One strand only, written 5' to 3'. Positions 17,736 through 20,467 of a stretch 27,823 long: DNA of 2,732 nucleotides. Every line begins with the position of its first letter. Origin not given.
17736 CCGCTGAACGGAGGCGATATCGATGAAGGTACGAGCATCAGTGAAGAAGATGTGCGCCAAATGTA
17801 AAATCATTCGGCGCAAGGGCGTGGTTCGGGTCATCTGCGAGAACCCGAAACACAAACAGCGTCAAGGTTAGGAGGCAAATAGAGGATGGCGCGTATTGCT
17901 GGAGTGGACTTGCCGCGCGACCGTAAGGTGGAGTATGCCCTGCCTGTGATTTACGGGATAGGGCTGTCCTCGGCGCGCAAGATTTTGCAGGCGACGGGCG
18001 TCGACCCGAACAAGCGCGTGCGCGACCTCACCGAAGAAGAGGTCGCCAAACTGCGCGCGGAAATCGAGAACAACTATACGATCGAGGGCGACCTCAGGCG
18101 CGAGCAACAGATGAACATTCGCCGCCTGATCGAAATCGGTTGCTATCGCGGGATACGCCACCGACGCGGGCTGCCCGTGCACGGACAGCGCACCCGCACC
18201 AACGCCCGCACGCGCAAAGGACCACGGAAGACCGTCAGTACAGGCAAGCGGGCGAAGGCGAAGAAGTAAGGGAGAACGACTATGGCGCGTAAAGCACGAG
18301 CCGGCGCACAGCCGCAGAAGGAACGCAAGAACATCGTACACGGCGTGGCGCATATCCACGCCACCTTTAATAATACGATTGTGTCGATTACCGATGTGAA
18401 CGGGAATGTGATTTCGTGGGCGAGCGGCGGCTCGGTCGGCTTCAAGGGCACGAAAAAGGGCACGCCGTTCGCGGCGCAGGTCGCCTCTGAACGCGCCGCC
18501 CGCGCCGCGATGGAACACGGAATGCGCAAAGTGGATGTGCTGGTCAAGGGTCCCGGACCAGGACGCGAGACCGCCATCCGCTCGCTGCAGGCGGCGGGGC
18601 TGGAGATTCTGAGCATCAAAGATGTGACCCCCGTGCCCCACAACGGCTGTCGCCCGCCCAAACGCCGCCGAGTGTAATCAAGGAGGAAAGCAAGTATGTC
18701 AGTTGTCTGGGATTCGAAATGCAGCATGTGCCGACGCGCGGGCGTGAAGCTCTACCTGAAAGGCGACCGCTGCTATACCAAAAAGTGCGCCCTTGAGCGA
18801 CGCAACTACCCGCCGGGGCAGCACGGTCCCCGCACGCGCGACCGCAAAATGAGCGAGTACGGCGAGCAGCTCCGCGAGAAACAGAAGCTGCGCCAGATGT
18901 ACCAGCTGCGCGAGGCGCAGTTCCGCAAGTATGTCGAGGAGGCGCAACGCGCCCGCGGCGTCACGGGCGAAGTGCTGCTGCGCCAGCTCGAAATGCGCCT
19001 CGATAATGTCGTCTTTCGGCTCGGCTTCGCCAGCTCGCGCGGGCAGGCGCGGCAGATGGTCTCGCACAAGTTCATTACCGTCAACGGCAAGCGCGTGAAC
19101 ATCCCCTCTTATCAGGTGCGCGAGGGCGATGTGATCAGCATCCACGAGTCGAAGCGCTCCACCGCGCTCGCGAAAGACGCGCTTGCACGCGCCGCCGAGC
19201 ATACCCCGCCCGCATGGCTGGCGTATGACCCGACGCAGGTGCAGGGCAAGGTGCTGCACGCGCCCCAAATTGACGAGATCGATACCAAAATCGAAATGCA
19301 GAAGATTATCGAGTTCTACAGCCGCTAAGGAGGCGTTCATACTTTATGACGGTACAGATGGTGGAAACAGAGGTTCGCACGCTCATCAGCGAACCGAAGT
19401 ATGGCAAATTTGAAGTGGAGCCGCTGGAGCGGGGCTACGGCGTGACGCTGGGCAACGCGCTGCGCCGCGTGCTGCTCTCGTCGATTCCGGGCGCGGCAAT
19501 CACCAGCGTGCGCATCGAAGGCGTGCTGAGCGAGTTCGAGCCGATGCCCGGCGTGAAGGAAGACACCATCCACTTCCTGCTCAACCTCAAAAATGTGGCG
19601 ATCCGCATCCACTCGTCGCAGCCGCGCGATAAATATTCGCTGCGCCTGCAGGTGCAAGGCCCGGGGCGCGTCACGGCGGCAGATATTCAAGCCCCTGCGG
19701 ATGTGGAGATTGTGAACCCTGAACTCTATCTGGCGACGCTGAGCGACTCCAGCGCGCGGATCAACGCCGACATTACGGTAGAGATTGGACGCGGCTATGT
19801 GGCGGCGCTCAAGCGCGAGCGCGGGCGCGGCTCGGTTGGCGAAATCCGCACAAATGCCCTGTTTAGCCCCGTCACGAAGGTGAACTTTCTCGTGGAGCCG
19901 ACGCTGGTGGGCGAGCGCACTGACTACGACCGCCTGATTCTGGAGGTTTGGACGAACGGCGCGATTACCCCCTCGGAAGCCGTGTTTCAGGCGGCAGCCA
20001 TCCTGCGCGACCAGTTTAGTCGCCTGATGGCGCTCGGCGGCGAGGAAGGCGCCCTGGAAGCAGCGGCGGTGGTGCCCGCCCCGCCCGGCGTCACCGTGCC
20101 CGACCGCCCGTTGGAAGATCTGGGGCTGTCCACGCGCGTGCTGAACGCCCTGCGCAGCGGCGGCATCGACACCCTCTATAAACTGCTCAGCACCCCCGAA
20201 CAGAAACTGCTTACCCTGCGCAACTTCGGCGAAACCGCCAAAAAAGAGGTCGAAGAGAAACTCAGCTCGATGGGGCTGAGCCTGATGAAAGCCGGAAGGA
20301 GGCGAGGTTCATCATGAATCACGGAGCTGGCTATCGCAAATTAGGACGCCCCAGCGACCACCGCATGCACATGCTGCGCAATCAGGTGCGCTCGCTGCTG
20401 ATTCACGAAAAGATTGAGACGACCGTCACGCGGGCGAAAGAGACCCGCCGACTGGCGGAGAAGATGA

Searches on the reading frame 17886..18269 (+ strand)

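Call 50: search_protein_families(library=pfam, proteins=[window:17886-18269:+])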
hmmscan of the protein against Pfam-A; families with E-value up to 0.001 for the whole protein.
window:17886-18269:+ (127 aa): 1 family
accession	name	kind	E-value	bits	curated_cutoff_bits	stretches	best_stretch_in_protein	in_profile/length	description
PF00416.27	Ribosomal_S13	-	6.2e-34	117.6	31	1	3-109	1-128/128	Ribosomal protein S13/S18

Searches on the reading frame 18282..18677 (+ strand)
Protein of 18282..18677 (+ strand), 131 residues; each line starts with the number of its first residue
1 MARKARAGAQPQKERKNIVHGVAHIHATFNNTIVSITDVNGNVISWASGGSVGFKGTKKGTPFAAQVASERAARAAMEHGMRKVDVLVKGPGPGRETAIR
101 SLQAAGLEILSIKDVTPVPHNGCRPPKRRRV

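Call 50: search_protein_families(library=pfam, proteins=[window:18282-18677:+])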
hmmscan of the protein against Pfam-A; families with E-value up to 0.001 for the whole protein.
window:18282-18677:+ (131 aa): 1 family
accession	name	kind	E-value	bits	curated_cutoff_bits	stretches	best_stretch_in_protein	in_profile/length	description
PF00411.24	Ribosomal_S11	-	3e-49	166.5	25.1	1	21-130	1-110/110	Ribosomal protein S11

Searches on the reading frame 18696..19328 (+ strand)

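Call 9: search_protein_families(library=pfam, proteins=[window:18696-19328:+])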
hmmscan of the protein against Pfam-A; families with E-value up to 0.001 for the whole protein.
window:18696-19328:+ (210 aa): 4 families
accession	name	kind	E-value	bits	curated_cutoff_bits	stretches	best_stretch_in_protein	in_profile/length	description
PF00163.24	Ribosomal_S4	-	2.9e-30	105.2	23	1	7-99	5-95/95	Ribosomal protein S4/S9 N-terminal domain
PF01479.30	S4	-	5.3e-22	77.7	22.8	1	100-147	1-48/48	S4 domain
PF22421.1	SYY_C-terminal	-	1.1e-05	25.7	27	1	97-146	16-65/83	Tyrosine--tRNA ligase SYY-like C-terminal domain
PF13275.11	S4_2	-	0.00015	22.1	24.6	1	101-152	9-60/65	S4 domain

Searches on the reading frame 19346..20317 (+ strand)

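Call 9: search_protein_families(library=pfam, proteins=[window:19346-20317:+])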
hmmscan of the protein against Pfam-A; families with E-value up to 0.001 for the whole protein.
window:19346-20317:+ (323 aa): 3 families
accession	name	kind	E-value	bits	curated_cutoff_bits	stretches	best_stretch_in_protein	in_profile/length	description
PF01193.29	RNA_pol_L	-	3.4e-27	94.4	24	1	25-224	1-74/74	RNA polymerase Rpb3/Rpb11 dimerisation domain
PF01000.31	RNA_pol_A_bac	-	1e-26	93.9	33.9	1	55-174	1-119/119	RNA polymerase Rpb3/RpoA insert domain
PF03118.21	RNA_pol_A_CTD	-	2.6e-13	49.9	23.8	1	253-307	12-66/67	Bacterial RNA polymerase, alpha chain C terminal domain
